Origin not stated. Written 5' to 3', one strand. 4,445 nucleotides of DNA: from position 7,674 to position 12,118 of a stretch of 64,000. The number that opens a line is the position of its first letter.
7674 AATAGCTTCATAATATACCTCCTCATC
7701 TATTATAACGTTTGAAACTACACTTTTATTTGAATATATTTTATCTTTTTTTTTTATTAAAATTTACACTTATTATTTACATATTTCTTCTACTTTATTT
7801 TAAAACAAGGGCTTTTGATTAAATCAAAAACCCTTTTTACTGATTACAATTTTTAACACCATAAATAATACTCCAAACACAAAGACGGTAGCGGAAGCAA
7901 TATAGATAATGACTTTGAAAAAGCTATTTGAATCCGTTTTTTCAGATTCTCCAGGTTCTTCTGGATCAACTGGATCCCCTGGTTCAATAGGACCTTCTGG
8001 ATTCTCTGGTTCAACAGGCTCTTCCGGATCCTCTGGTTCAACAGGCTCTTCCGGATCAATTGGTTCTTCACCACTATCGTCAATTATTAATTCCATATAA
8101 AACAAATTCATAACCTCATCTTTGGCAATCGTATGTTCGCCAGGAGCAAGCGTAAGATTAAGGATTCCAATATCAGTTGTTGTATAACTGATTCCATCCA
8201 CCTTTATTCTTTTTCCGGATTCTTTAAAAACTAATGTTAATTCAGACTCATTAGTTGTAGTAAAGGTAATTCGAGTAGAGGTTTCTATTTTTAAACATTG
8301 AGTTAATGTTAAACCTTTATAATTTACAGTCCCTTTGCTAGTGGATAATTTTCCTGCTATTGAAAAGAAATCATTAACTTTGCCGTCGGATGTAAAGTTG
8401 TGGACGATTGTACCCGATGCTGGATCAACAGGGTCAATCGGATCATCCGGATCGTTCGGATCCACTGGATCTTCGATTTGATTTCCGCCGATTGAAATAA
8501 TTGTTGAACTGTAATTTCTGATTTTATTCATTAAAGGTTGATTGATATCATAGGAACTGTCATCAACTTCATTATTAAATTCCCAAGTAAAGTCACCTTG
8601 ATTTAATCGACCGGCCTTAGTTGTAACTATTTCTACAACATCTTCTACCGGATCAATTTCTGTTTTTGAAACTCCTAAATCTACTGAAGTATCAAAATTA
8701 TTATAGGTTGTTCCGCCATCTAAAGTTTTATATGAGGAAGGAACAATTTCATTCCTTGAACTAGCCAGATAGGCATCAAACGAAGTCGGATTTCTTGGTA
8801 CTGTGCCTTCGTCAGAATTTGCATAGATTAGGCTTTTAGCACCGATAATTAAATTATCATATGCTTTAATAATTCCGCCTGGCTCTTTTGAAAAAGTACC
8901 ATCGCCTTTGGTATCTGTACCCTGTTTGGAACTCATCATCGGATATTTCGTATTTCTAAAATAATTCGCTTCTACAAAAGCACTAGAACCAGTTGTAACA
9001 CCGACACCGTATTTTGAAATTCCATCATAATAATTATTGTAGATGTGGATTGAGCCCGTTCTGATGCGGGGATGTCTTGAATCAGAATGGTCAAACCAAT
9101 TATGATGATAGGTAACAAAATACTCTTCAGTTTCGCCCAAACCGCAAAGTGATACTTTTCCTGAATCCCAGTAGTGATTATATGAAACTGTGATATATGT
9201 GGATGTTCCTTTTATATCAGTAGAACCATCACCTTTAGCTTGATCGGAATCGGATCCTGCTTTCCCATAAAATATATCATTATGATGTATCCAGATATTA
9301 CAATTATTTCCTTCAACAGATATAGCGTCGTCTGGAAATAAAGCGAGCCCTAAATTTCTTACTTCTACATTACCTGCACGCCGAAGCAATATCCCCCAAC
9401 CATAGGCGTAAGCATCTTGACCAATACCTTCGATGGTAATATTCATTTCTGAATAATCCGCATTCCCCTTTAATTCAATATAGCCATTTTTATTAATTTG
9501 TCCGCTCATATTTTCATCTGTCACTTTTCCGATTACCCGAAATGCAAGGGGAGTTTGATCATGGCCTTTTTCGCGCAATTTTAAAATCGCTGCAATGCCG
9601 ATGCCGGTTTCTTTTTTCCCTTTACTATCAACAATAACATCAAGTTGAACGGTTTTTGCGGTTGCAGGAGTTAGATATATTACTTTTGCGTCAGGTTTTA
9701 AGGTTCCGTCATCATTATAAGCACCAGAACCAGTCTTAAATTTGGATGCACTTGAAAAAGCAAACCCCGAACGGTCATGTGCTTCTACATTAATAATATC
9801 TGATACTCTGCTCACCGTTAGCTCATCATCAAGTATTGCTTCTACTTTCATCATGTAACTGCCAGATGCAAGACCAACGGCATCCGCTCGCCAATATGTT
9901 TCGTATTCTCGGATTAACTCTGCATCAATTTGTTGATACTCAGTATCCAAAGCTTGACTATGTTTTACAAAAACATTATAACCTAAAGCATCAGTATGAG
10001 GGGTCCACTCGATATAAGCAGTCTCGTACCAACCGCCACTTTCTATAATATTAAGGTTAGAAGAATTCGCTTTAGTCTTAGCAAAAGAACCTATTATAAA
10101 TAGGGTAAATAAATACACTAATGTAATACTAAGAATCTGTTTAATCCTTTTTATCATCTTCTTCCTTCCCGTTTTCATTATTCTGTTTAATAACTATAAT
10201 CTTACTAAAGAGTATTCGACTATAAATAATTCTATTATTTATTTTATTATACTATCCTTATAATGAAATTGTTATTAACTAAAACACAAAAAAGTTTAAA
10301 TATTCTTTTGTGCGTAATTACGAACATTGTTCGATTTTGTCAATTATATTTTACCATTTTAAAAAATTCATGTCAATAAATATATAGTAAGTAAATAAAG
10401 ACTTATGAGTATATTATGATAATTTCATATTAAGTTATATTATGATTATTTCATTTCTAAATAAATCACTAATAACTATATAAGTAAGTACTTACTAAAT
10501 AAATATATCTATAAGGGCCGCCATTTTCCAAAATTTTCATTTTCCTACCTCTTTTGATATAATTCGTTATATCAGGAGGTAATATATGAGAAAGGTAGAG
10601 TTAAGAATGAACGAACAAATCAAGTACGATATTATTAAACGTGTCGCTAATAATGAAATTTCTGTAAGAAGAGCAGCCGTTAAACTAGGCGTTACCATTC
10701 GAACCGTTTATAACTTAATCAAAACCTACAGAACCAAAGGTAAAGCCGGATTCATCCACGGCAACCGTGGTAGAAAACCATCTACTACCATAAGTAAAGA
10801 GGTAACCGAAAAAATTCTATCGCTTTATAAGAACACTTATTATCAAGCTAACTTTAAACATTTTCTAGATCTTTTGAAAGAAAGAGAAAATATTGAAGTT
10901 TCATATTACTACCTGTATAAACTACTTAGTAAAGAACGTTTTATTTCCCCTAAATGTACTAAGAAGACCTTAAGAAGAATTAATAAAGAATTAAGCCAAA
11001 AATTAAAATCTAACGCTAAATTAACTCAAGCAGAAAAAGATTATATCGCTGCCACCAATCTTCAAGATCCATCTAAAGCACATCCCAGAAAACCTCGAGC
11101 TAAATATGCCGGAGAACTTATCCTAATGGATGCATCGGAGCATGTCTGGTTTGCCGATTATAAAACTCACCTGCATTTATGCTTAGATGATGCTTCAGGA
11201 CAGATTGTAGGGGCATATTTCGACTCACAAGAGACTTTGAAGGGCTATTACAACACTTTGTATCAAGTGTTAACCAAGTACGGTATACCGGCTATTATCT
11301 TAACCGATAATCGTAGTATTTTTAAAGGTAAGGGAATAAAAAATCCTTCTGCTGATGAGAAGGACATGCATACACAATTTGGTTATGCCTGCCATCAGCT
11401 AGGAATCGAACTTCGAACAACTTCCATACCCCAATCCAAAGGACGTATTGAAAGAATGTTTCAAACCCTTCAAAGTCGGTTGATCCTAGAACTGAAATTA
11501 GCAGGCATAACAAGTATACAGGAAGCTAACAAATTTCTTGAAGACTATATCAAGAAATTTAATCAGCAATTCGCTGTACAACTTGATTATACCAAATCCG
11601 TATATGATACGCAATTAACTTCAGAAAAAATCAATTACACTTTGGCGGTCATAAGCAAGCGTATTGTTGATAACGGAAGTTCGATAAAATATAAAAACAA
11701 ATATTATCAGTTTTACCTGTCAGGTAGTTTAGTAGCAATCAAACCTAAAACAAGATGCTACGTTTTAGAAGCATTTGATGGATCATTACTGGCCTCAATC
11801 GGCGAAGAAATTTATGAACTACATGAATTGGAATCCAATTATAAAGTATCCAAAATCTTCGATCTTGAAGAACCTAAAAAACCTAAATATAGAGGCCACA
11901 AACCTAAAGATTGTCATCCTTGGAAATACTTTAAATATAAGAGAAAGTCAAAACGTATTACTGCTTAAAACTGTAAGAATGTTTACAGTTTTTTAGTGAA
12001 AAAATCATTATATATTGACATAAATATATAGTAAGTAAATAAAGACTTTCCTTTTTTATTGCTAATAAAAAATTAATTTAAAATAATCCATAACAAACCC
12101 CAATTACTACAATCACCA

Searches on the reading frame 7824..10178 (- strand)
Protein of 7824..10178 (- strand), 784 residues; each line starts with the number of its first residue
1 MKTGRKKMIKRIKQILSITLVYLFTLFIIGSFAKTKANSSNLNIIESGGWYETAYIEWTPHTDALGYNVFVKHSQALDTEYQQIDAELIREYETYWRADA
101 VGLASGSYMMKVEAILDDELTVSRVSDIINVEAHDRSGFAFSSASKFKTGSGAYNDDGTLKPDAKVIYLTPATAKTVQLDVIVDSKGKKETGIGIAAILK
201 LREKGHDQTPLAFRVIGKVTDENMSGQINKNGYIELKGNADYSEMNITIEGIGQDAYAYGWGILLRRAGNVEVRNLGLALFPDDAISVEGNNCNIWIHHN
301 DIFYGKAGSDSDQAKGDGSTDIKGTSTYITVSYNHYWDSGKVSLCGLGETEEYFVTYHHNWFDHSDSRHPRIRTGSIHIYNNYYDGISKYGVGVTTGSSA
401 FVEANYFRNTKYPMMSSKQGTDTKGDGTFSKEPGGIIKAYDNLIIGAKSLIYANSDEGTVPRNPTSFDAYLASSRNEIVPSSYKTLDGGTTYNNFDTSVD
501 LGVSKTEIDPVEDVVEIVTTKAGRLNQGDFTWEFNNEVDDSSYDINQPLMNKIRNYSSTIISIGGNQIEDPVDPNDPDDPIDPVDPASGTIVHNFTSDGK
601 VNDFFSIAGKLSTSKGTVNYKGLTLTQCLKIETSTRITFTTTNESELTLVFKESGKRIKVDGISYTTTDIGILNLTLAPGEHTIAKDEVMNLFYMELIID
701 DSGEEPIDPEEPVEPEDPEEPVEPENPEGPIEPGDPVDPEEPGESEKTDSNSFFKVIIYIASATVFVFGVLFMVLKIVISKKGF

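Call 15: search_protein_families(library=pfam, proteins=[window:7824-10178:-], max_evalue=0.00001)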
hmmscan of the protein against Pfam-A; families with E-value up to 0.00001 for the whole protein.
window:7824-10178:- (784 aa): 2 families
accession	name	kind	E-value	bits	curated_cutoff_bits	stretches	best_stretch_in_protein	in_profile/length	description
PF18283.7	CBM77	-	2.4e-34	118.4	25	1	589-695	1-108/108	Carbohydrate binding module 77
PF00544.25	Pectate_lyase_4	-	1e-25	91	24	1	244-407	34-211/211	Pectate lyase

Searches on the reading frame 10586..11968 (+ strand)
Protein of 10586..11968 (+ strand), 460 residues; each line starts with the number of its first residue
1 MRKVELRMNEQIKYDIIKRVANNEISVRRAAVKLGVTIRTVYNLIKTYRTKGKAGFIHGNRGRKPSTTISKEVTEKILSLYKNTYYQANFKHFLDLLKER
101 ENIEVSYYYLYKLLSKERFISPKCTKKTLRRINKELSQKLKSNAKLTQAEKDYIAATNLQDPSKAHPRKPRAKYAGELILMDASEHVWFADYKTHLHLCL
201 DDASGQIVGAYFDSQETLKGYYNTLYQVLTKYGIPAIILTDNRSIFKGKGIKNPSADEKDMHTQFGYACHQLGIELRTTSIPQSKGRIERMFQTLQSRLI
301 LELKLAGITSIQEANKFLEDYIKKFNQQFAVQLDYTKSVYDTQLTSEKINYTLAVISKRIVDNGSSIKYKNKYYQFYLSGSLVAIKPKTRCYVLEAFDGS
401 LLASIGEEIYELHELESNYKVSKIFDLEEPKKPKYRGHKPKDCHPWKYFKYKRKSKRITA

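Call 15: search_protein_families(library=pfam, proteins=[window:10586-11968:+], max_evalue=0.00001)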
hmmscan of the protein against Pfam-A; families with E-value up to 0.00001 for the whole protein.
window:10586-11968:+ (460 aa): 3 families
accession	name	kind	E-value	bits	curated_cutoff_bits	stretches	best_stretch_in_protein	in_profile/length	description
PF13518.12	HTH_28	-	9.3e-09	35.7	25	1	13-64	2-52/52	Helix-turn-helix domain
PF13551.12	HTH_29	-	3.8e-08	33.8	28.1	1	26-74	13-63/64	Winged helix-turn helix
PF13384.12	HTH_23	-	1.5e-07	31.5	24.6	1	9-55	3-48/50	Homeodomain-like domain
